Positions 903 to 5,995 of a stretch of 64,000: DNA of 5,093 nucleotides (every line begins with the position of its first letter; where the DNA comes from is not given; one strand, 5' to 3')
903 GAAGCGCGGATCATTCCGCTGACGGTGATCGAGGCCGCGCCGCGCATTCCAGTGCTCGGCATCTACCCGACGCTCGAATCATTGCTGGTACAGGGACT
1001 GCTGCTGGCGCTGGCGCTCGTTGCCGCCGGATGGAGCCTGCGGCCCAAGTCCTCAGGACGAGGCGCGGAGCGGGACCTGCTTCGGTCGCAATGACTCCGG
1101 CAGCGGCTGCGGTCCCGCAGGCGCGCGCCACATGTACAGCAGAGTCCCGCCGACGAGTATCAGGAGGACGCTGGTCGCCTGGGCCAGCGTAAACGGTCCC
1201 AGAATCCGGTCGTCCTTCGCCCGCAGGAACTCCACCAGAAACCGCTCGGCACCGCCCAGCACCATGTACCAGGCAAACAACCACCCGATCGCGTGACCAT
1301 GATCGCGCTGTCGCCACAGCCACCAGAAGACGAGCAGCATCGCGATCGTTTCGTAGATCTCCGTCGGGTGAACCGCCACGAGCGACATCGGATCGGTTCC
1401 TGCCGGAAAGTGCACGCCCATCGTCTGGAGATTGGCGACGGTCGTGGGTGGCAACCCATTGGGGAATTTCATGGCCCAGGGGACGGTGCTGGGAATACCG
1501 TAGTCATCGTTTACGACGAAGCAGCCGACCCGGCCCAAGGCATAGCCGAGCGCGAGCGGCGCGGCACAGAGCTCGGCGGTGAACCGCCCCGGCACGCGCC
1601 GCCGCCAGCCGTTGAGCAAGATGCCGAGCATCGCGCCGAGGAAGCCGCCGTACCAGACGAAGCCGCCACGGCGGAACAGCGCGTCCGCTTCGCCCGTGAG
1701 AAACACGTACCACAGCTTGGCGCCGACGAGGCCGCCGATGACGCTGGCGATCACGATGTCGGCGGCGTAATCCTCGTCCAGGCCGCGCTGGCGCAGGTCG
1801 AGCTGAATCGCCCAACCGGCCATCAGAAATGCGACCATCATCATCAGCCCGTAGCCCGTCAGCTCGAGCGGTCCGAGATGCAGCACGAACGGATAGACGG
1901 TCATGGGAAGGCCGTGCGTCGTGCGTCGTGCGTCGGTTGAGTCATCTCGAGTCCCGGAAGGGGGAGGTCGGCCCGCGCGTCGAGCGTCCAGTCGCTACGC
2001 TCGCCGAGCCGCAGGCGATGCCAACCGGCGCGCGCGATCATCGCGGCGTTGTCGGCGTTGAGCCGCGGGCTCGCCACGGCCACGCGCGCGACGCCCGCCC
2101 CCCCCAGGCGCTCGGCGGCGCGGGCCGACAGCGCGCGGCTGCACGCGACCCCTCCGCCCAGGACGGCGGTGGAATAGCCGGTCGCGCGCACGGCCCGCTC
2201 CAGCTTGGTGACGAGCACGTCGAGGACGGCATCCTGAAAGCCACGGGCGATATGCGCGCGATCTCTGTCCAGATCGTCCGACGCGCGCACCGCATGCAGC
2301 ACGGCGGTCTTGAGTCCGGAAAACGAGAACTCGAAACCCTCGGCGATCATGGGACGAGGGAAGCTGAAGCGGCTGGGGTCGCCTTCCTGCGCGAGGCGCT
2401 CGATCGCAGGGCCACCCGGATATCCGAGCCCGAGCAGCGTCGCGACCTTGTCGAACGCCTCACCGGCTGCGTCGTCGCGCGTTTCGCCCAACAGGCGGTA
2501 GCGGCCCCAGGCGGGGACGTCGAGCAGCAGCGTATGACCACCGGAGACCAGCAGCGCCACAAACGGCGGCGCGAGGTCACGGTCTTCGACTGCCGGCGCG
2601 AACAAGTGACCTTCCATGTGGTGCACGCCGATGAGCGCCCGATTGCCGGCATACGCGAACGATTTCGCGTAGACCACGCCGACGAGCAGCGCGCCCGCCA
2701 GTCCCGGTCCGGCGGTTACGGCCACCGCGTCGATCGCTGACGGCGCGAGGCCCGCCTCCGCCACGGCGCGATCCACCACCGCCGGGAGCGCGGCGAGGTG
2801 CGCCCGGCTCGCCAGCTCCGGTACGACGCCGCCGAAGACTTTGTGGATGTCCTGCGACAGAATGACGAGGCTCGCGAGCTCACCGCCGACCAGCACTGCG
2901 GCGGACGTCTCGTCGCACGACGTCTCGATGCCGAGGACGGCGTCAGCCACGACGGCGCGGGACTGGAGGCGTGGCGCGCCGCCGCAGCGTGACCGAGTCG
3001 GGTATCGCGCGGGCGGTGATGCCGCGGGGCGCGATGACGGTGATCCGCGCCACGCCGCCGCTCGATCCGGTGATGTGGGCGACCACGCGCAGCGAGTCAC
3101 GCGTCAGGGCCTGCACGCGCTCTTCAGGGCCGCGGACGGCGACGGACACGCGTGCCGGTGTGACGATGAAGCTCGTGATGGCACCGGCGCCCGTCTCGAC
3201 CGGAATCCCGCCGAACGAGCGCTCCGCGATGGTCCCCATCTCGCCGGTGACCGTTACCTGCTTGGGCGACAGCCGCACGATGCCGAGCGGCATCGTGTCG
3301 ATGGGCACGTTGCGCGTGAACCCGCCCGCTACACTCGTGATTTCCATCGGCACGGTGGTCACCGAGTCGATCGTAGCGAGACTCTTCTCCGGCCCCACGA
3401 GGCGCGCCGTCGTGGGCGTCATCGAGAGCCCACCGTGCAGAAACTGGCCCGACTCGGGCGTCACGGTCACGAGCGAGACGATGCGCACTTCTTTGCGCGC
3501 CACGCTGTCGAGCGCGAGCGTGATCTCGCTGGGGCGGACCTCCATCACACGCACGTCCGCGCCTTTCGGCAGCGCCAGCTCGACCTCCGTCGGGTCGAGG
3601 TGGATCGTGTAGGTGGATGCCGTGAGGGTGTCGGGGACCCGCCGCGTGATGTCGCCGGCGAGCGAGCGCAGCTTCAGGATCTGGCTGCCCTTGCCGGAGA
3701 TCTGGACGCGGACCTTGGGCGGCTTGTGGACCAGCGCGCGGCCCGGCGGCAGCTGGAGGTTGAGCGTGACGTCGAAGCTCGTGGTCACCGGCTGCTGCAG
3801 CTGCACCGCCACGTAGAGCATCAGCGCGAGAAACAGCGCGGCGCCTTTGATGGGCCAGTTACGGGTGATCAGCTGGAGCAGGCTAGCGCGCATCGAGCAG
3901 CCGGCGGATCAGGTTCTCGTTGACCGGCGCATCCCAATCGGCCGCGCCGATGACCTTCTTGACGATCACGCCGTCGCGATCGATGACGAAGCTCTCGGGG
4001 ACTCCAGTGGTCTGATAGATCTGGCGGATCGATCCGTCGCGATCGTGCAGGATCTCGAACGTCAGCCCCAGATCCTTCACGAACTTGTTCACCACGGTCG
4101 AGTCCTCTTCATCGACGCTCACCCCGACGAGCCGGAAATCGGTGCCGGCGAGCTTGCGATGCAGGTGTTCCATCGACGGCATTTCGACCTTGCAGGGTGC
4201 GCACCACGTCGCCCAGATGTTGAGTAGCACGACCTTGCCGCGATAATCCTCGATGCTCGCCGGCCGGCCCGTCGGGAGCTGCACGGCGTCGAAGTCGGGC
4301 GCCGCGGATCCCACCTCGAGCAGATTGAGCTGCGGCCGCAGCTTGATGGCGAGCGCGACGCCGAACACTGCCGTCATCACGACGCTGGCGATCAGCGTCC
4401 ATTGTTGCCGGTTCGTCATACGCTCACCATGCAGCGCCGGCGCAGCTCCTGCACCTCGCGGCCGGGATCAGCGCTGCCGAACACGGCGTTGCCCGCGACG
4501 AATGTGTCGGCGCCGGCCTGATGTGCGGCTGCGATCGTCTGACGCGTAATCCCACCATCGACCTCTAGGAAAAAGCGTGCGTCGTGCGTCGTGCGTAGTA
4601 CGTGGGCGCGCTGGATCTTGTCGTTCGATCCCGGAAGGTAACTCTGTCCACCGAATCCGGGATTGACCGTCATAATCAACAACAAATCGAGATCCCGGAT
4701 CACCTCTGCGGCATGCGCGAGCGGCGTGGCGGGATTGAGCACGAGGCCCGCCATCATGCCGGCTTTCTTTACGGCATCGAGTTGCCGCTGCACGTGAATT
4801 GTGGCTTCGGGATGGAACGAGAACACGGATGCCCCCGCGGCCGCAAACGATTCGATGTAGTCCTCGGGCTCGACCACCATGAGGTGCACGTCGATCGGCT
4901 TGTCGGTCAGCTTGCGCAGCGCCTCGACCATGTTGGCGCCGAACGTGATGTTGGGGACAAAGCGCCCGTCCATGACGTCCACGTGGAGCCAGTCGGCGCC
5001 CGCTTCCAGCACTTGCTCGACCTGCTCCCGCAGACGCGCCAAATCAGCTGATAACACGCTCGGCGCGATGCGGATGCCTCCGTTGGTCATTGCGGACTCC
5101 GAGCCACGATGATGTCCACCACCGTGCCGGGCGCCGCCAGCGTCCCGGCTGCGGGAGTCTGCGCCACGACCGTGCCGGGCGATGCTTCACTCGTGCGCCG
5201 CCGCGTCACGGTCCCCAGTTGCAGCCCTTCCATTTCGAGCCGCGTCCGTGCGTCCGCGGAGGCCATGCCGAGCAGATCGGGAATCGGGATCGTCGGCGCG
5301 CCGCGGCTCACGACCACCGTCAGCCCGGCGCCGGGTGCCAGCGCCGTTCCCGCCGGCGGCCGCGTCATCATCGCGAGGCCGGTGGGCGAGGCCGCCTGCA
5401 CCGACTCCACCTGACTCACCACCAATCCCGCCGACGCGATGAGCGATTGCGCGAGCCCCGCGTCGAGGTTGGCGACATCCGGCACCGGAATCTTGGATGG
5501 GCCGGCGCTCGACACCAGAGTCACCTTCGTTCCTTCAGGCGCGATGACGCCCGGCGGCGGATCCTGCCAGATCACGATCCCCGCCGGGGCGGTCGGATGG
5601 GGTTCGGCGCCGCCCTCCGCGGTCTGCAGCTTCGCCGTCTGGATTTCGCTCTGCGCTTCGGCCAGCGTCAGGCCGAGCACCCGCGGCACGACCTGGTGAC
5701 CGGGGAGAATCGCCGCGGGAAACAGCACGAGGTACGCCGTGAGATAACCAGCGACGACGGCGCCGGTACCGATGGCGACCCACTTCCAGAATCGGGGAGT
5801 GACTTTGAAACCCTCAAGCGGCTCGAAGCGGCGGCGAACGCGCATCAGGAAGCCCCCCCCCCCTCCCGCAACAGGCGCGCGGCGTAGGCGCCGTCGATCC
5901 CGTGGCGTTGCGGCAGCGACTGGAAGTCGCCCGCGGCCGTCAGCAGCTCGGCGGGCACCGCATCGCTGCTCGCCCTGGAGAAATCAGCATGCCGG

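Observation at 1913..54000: At least 13 arrays of tandem 7-, 8- or 10-nt units (STRR-like) at gene junctions and in-frame inside housekeeping genes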

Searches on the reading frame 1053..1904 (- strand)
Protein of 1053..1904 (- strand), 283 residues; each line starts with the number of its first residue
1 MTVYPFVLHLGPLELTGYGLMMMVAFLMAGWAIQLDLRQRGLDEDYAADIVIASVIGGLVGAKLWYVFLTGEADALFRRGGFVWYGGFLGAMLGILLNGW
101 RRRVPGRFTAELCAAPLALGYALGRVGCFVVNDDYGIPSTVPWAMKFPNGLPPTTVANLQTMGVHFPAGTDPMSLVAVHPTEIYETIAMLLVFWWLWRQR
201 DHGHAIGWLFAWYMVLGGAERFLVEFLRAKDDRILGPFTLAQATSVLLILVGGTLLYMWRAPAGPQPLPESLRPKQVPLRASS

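Call 7: search_protein_families(library=ncbifam, proteins=[window:1053-1904:-], max_evalue=0.00001)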
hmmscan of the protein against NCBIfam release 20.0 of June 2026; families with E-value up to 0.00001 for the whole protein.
window:1053-1904:- (283 aa): 7 families
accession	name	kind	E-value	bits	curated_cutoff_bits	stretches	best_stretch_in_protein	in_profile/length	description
NF000778.0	PRK00052.3-4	equivalog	1.4e-30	106.8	334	2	8-151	6-156/252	prolipoprotein diacylglyceryl transferase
TIGR00544.1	lgt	equivalog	2.7e-25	89.3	118.9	1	5-252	12-258/280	prolipoprotein diacylglyceryl transferase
NF000784.0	PRK00052.4-5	subfamily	1e-17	64.2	409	1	5-260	3-286/298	prolipoprotein diacylglyceryl transferase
NF009611.0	PRK13108.1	equivalog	9.2e-17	61.1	636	1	7-277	15-290/476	prolipoprotein diacylglyceryl transferase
NF000777.0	PRK00052.3-2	equivalog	1.4e-16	61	558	2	74-231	106-247/310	prolipoprotein diacylglyceryl transferase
NF000779.0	PRK00052.3-5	equivalog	3.2e-13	50.1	405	1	2-136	5-147/257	prolipoprotein diacylglyceryl transferase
NF000775.0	PRK00052.2-5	equivalog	1.9e-09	37.2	428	0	162-257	174-275/288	prolipoprotein diacylglyceryl transferase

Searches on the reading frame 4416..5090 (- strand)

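Call 7: search_protein_families(library=ncbifam, proteins=[window:4416-5090:-], max_evalue=0.00001)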
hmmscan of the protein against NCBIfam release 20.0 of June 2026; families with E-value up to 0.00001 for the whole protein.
window:4416-5090:- (224 aa): 7 families
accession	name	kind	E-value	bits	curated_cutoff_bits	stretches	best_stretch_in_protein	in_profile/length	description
TIGR01163.1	rpe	equivalog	6.5e-81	270.7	212.6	1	8-217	2-211/211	ribulose-phosphate 3-epimerase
NF004076.0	PRK05581.1-4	subfamily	6.1e-68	228.4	165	1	7-217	6-216/221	ribulose-phosphate 3-epimerase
NF007266.0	PRK09722.1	equivalog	3.3e-59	200.1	271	1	6-202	3-199/230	D-allulose 6-phosphate 3-epimerase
NF005944.0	PRK08005.1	equivalog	1.9e-31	108.9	376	1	8-208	3-199/210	ribulose-phosphate 3 epimerase family protein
NF005986.0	PRK08091.1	equivalog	3.3e-20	73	264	1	8-217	15-224/229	ribulose-phosphate 3-epimerase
NF010658.0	PRK14057.1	equivalog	3e-17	63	530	1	19-206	33-227/254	epimerase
TIGR03128.2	RuMP_HxlA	equivalog_domain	6.9e-06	25.9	200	0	172-218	157-203/205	3-hexulose-6-phosphate synthase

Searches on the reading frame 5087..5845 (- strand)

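Call 8: search_protein_families(library=ncbifam, proteins=[window:5087-5845:-], max_evalue=0.00001)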
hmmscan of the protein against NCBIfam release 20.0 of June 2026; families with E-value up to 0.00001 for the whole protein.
window:5087-5845:- (252 aa): 1 family
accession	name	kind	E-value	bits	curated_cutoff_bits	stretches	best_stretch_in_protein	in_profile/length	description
NF033483.0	PknB_PASTA_kin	equivalog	1.2e-34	120.4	450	1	18-247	331-562/563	Stk1 family PASTA domain-containing Ser/Thr kinase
